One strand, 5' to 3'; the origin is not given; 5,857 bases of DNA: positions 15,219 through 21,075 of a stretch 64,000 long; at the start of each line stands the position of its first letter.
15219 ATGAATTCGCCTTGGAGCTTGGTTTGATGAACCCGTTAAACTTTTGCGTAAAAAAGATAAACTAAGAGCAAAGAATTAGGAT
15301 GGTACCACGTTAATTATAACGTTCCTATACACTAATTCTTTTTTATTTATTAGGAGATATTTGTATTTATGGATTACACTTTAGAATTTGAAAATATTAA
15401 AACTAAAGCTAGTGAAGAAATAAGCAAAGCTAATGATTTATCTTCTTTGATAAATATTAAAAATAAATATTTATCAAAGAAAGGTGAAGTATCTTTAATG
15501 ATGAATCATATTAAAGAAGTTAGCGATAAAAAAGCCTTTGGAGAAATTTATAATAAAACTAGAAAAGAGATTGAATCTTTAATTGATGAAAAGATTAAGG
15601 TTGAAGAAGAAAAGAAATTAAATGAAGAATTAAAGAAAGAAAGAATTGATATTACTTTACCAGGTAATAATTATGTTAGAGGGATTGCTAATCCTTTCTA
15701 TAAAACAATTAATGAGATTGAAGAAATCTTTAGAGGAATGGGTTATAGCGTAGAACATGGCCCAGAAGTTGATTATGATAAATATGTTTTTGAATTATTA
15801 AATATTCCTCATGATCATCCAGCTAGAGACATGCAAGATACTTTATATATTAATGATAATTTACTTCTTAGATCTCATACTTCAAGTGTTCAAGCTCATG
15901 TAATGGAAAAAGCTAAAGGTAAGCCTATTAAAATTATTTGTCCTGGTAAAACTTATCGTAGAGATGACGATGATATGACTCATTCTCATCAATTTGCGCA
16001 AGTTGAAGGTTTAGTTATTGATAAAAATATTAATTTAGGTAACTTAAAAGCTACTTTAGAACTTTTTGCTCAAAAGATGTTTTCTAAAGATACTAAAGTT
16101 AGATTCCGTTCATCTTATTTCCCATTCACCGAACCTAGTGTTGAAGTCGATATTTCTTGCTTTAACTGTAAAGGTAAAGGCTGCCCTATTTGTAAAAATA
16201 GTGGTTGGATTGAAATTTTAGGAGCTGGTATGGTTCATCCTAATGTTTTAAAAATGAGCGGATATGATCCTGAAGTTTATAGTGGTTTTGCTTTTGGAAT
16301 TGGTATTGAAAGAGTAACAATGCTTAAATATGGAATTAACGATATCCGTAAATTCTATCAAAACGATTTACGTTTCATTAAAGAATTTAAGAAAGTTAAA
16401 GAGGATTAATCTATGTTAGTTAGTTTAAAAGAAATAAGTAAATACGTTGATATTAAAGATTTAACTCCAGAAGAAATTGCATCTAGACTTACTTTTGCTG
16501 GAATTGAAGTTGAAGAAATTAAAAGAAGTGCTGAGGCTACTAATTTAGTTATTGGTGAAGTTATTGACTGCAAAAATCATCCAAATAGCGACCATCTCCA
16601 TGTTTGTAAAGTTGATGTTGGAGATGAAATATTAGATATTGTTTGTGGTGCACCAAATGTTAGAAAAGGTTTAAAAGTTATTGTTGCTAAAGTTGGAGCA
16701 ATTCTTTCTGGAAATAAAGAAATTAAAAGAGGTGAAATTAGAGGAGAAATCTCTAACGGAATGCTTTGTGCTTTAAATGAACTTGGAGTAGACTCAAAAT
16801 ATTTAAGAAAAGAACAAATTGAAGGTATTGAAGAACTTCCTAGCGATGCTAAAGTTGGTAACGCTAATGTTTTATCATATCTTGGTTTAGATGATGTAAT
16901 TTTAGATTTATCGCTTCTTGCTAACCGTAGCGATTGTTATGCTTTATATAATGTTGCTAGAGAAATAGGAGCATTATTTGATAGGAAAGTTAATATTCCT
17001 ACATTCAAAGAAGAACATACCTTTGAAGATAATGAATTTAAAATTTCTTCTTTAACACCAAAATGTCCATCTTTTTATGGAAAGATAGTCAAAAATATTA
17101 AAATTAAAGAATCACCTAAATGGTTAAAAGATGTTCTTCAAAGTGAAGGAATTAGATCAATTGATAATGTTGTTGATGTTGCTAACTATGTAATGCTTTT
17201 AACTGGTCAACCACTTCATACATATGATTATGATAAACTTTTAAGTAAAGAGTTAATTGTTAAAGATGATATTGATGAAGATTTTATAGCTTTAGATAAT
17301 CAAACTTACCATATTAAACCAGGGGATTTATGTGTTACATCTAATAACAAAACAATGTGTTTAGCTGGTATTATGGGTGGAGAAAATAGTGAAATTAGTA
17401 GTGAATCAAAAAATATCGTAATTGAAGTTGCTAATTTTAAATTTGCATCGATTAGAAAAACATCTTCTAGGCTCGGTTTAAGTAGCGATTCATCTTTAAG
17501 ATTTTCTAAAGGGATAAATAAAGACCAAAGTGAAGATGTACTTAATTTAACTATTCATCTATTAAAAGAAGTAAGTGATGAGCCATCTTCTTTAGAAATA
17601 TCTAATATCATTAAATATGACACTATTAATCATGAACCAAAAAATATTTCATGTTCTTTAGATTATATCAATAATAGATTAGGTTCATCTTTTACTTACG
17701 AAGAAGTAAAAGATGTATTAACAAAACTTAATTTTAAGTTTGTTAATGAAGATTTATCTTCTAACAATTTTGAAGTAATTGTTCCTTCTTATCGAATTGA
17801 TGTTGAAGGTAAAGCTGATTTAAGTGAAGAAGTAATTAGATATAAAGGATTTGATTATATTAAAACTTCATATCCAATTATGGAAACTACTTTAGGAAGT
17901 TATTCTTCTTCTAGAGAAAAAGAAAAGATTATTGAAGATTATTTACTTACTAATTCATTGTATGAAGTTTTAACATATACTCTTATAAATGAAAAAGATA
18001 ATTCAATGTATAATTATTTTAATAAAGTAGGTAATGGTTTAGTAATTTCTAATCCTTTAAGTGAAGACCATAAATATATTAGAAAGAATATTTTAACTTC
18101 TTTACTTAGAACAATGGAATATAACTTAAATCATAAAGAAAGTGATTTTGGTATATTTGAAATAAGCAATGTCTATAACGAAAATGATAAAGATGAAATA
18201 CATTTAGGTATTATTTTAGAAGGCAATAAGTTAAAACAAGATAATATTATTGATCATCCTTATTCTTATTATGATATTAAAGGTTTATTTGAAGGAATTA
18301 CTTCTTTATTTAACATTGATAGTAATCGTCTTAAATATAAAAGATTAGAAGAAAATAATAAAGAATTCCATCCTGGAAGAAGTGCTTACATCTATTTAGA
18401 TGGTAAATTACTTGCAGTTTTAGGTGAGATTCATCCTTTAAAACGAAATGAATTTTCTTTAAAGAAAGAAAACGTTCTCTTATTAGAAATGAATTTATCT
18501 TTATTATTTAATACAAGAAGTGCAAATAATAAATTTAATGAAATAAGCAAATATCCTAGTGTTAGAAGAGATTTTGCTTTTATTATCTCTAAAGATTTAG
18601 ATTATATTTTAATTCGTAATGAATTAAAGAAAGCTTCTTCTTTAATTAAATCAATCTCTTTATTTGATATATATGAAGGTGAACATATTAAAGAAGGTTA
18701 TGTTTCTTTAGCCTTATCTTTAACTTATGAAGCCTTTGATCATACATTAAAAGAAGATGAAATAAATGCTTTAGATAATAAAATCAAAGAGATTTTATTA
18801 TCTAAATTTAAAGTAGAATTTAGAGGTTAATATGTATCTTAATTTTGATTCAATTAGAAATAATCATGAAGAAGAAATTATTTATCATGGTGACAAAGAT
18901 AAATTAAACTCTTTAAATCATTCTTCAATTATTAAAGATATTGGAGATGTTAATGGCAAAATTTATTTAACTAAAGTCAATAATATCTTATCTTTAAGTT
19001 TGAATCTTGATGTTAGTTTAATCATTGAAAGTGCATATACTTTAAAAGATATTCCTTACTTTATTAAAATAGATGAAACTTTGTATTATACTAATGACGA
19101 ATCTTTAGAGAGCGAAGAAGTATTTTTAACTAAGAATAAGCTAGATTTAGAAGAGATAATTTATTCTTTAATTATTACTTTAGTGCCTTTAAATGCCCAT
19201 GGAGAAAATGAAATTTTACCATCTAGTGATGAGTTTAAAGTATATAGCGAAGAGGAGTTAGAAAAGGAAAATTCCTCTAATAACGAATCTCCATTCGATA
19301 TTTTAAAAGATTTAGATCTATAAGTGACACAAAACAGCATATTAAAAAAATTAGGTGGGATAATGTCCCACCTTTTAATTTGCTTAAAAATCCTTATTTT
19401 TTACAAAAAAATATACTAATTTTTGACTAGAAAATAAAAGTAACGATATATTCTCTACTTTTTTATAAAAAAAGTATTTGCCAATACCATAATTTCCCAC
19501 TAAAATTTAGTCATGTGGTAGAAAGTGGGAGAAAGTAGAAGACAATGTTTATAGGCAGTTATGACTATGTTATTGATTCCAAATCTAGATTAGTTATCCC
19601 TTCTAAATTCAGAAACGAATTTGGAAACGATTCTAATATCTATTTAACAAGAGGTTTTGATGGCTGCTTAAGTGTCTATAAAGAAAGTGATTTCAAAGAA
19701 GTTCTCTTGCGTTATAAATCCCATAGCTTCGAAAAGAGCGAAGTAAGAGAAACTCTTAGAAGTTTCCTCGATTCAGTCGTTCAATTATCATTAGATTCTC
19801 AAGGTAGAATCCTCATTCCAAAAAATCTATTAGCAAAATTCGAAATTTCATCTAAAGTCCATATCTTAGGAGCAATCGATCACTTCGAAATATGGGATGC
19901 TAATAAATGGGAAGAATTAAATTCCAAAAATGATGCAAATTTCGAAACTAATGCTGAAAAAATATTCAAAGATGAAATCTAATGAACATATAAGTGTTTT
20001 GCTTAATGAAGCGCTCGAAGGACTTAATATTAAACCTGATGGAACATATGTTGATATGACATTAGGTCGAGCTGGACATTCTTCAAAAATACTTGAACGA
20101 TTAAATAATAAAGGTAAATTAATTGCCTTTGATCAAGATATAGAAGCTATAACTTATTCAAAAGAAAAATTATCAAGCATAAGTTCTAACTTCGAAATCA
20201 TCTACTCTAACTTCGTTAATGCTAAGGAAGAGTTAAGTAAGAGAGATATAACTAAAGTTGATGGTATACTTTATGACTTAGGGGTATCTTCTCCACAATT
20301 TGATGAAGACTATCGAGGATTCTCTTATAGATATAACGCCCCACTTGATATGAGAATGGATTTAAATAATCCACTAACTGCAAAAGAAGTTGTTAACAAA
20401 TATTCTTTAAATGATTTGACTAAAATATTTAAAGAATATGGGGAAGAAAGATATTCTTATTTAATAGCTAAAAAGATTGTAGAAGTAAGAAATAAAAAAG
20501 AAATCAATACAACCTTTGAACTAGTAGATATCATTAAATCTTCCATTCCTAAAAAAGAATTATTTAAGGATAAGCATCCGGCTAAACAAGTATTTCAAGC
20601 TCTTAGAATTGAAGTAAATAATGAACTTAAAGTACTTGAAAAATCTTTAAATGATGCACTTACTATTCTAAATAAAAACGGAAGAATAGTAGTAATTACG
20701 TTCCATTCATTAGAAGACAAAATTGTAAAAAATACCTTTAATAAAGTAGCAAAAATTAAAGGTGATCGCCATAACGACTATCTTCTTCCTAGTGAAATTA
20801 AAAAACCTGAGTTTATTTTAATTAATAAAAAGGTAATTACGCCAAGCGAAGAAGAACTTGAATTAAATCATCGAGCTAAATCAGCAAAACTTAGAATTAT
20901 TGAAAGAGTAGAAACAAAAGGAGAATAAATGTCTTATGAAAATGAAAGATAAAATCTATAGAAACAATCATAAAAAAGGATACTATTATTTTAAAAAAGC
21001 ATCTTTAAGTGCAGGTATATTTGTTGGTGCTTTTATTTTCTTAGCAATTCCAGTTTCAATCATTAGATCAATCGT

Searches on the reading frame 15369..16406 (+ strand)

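Call 52: search_protein_families(library=pfam, proteins=[window:15369-16406:+], max_evalue=0.0001)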
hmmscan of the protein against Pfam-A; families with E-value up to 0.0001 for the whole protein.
window:15369-16406:+ (346 aa): 2 families
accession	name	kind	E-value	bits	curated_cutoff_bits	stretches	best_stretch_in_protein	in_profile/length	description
PF01409.25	tRNA-synt_2d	-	1.9e-101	339.1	19.8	1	93-340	2-246/246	tRNA synthetases class II core domain (F)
PF02912.23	Phe_tRNA-synt_N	-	1.5e-11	44.5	22.3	1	22-88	1-69/69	Aminoacyl tRNA synthetase class II, N-terminal domain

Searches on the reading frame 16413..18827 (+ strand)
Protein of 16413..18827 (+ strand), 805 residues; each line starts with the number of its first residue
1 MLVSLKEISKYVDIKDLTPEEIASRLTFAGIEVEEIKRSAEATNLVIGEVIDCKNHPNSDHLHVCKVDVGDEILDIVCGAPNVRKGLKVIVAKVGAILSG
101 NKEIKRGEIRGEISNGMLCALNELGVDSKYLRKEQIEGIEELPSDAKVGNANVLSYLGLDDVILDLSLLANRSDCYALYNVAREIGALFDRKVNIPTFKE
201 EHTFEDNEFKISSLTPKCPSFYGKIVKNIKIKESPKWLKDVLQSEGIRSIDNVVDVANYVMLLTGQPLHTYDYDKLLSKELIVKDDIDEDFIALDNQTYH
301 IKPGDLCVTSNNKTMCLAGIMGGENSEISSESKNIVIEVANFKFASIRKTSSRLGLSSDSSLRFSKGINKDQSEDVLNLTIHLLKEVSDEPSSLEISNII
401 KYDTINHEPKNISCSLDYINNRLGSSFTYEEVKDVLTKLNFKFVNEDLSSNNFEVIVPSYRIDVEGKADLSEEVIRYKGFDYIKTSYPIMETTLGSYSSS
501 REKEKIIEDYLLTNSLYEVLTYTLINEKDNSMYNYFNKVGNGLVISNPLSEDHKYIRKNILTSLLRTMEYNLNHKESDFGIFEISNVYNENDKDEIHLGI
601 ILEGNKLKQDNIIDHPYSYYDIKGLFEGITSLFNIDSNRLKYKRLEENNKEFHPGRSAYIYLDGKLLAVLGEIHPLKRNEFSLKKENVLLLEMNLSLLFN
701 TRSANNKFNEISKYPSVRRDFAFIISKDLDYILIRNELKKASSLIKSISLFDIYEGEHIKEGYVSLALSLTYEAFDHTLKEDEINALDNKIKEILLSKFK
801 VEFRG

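Call 52: search_protein_families(library=pfam, proteins=[window:16413-18827:+], max_evalue=0.0001)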
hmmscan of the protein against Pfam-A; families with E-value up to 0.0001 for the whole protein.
window:16413-18827:+ (805 aa): 5 families
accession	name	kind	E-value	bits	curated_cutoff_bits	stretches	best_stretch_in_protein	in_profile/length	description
PF03483.22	B3_4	-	2e-56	190.8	29.3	1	217-387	1-172/174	B3/4 domain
PF17759.6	tRNA_synthFbeta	-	2.3e-43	148.6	22.4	1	483-695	1-214/214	Phenylalanyl tRNA synthetase beta chain CLM domain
PF03147.19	FDX-ACB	-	2.2e-24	86.1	31.1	1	712-804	1-94/94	Ferredoxin-fold anticodon binding domain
PF01588.26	tRNA_bind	-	2.8e-22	79.1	27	1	45-149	1-94/96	Putative tRNA binding domain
PF03484.21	B5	-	2.9e-19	69.4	28.6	1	412-480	1-67/67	tRNA synthetase B5 domain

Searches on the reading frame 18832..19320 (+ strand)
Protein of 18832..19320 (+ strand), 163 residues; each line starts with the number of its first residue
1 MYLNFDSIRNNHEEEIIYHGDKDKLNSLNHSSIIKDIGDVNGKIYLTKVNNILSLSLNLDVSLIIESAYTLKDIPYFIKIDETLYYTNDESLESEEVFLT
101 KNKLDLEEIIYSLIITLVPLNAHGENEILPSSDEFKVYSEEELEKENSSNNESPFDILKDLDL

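Call 52: search_protein_families(library=pfam, proteins=[window:18832-19320:+], max_evalue=0.0001)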
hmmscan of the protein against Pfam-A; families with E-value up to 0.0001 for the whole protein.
window:18832-19320:+ (163 aa): 1 family
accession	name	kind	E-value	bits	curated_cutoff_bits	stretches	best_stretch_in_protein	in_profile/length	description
PF02620.22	YceD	-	4.2e-05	24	33.2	1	57-161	3-118/119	Large ribosomal RNA subunit accumulation protein YceD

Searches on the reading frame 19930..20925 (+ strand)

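Call 52: search_protein_families(library=pfam, proteins=[window:19930-20925:+], max_evalue=0.0001)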
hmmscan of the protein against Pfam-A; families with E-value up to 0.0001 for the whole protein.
window:19930-20925:+ (332 aa): 2 families
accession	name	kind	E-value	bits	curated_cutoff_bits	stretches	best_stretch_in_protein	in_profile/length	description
PF01795.25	Methyltransf_5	-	1.7e-114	382.9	27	1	19-326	3-308/309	MraW methylase family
PF13847.12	Methyltransf_31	-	5.4e-05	23.4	27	0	37-104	4-71/145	Methyltransferase domain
